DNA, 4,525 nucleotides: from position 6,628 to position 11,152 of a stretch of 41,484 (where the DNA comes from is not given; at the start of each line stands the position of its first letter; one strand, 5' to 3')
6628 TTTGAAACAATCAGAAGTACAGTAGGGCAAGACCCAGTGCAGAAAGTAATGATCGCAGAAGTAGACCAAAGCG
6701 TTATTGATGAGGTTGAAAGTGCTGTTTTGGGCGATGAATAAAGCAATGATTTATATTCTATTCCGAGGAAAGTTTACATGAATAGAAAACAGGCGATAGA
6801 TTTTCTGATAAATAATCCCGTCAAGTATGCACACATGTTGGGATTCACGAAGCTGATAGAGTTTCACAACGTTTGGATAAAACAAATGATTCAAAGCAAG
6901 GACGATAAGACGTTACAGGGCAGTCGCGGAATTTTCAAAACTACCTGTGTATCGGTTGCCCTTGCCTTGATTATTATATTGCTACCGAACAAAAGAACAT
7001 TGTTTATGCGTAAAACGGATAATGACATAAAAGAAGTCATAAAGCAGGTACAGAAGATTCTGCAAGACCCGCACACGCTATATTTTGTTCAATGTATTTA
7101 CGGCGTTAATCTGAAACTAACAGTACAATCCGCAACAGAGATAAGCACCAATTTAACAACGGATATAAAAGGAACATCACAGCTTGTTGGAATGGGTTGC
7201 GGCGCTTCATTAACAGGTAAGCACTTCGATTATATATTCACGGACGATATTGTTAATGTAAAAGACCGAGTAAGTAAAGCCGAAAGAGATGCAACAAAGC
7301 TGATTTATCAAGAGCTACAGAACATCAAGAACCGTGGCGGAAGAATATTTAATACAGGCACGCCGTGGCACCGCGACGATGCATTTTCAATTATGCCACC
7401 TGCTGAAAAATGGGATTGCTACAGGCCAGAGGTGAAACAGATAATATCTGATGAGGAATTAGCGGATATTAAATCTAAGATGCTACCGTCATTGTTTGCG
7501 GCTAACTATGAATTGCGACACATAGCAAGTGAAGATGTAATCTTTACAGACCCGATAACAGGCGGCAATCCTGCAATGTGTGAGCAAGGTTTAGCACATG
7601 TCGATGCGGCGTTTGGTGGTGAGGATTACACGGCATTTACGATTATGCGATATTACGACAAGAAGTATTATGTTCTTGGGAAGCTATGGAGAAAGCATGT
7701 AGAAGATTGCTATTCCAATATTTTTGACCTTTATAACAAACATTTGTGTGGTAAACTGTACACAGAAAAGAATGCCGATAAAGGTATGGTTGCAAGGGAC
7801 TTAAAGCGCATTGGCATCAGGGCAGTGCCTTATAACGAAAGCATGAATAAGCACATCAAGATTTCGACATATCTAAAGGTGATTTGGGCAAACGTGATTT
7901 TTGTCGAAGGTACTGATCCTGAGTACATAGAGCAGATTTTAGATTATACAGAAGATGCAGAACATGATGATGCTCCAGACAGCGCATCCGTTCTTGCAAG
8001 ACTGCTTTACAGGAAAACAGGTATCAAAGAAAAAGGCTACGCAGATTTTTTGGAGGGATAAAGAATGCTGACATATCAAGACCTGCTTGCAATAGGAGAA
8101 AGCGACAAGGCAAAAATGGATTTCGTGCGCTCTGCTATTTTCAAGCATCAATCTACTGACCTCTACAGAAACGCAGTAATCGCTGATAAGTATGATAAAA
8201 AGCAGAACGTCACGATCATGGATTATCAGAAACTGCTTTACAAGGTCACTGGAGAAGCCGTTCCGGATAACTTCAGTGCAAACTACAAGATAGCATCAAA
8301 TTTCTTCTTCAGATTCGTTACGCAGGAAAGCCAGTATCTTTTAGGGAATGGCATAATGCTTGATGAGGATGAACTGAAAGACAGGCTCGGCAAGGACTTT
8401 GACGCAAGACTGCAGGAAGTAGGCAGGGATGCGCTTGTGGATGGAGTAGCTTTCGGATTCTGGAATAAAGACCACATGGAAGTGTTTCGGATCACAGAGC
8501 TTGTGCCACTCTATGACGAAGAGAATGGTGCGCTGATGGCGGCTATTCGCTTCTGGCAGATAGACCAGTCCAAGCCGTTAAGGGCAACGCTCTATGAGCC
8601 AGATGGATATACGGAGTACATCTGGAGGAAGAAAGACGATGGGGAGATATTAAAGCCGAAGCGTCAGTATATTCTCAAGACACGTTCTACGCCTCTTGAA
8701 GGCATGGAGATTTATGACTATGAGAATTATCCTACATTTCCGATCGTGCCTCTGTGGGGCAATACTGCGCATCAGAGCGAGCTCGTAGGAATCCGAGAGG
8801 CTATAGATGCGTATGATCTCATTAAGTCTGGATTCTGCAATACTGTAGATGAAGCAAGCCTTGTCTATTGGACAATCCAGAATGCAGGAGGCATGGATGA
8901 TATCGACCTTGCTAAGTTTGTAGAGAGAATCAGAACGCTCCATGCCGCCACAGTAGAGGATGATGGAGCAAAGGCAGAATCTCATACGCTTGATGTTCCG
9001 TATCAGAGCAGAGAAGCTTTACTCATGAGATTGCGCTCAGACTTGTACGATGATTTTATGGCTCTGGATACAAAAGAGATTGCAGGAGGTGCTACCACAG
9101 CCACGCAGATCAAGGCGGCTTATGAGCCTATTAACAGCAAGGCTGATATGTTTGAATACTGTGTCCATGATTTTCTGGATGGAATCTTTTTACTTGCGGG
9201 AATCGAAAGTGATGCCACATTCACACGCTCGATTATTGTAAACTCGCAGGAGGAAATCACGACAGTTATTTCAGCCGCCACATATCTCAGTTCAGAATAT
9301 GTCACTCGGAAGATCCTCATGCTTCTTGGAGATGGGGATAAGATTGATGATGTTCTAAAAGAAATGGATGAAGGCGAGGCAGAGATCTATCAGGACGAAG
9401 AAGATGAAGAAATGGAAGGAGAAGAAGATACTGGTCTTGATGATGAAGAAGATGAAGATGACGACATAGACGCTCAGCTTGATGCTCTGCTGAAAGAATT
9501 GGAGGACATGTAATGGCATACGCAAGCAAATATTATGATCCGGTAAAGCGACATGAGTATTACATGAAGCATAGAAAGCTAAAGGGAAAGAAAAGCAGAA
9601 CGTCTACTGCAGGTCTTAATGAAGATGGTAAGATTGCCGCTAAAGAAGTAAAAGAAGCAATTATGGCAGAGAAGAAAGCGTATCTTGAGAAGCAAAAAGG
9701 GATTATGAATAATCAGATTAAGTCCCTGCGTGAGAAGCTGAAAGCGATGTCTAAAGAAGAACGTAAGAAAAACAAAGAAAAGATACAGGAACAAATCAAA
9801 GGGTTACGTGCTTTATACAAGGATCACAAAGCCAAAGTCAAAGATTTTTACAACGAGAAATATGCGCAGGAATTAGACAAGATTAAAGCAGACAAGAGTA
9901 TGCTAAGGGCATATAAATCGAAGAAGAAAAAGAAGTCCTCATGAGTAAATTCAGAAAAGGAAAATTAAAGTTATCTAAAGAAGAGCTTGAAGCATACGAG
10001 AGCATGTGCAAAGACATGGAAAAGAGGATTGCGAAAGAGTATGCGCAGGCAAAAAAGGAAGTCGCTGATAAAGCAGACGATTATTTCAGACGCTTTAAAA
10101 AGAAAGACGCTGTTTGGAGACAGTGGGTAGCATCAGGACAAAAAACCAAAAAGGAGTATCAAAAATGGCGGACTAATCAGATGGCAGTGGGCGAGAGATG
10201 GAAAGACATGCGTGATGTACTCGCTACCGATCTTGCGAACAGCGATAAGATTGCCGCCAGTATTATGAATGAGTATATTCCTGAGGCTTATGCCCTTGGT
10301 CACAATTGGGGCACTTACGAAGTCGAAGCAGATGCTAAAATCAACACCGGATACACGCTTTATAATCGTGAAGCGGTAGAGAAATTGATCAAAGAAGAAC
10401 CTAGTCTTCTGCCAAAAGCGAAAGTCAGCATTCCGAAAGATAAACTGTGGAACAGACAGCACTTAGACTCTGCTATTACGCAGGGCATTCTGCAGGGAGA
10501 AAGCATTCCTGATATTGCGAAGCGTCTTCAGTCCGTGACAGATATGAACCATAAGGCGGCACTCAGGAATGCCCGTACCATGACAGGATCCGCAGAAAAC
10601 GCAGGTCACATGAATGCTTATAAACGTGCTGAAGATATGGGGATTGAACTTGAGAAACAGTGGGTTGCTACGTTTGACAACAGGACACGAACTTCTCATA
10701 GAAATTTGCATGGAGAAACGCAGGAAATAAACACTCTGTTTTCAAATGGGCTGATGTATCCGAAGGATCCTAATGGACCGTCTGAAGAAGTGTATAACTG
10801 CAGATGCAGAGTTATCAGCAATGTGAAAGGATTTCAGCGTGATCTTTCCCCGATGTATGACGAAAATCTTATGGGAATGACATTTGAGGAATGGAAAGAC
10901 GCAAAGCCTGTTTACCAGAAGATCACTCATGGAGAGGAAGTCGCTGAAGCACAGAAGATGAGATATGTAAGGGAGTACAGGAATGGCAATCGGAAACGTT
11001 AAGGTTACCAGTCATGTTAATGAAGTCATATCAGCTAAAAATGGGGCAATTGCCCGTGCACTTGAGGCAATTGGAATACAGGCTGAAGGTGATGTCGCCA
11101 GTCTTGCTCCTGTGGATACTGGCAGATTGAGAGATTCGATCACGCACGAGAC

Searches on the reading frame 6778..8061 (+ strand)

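Call 19: search_protein_families(library=phrogs, proteins=[window:6778-8061:+], max_evalue=0.00001)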
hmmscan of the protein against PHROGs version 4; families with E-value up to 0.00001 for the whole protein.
window:6778-8061:+ (427 aa): 5 families
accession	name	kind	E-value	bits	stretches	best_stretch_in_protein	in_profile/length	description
phrog_38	-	head and packaging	1.5e-69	236.5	1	20-419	284-712/760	terminase large subunit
phrog_5573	-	head and packaging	2.3e-19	70.8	1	221-406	30-230/250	terminase large subunit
phrog_17672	-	head and packaging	6.4e-11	42.8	1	20-207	44-228/395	terminase large subunit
phrog_2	-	head and packaging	1.4e-07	31.7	1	13-405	253-589/807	terminase large subunit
phrog_11978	-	unknown function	8.4e-06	26.7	0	347-404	96-155/180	-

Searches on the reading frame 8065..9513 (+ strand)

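Call 19: search_protein_families(library=phrogs, proteins=[window:8065-9513:+], max_evalue=0.00001)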
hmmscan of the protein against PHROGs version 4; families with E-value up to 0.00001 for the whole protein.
window:8065-9513:+ (482 aa): 2 families
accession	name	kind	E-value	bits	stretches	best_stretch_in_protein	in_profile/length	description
phrog_64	-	head and packaging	2.7e-44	152.6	1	12-467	70-523/547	portal protein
phrog_9064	-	head and packaging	7.6e-07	29.9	0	245-433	9-205/228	portal protein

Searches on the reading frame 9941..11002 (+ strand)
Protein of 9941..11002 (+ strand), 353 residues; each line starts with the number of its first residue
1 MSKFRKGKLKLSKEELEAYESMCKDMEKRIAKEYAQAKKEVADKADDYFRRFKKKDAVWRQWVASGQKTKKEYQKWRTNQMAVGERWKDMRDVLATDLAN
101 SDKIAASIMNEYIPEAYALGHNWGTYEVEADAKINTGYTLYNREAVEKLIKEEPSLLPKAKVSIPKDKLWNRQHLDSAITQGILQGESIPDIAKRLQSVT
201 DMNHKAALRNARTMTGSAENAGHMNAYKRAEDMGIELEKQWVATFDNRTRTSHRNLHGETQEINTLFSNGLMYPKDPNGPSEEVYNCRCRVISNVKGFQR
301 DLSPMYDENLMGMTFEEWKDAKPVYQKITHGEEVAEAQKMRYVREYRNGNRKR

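Call 19: search_protein_families(library=phrogs, proteins=[window:9941-11002:+], max_evalue=0.00001)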
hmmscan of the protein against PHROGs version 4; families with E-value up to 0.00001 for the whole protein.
window:9941-11002:+ (353 aa): 14 families
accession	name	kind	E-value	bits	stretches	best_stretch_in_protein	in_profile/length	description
phrog_2468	-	head and packaging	3.4e-32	113.1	1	13-308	30-286/303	head morphogenesis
phrog_2662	-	head and packaging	9.1e-31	108.1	1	21-296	469-710/717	portal protein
phrog_595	-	head and packaging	2.6e-25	90.7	1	13-326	9-334/513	head maturation protease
phrog_859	-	head and packaging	1.5e-22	80.9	1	176-292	165-287/807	portal protein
phrog_3517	-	head and packaging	1.6e-22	81.3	1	137-299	167-332/371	head morphogenesis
phrog_115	-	head and packaging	5.8e-22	79.6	1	13-325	30-354/665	minor head protein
phrog_6577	-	unknown function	7.8e-19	68.5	1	172-322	116-272/1066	-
phrog_19443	-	head and packaging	5.3e-16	59.2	1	25-301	20-291/579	minor head protein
phrog_4728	-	head and packaging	2.5e-09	37.5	1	168-304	181-309/591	head morphogenesis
phrog_18477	-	head and packaging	1.7e-08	34.7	1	199-292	199-296/760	head morphogenesis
phrog_241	-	head and packaging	1.8e-08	34.9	1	171-263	153-252/679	head morphogenesis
phrog_758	-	head and packaging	2.2e-08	34.8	1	172-293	175-289/326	head morphogenesis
phrog_21406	-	unknown function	5.5e-08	31.7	1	221-291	277-349/1668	-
phrog_15127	-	head and packaging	1.6e-07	31.3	1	172-299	130-255/602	head protein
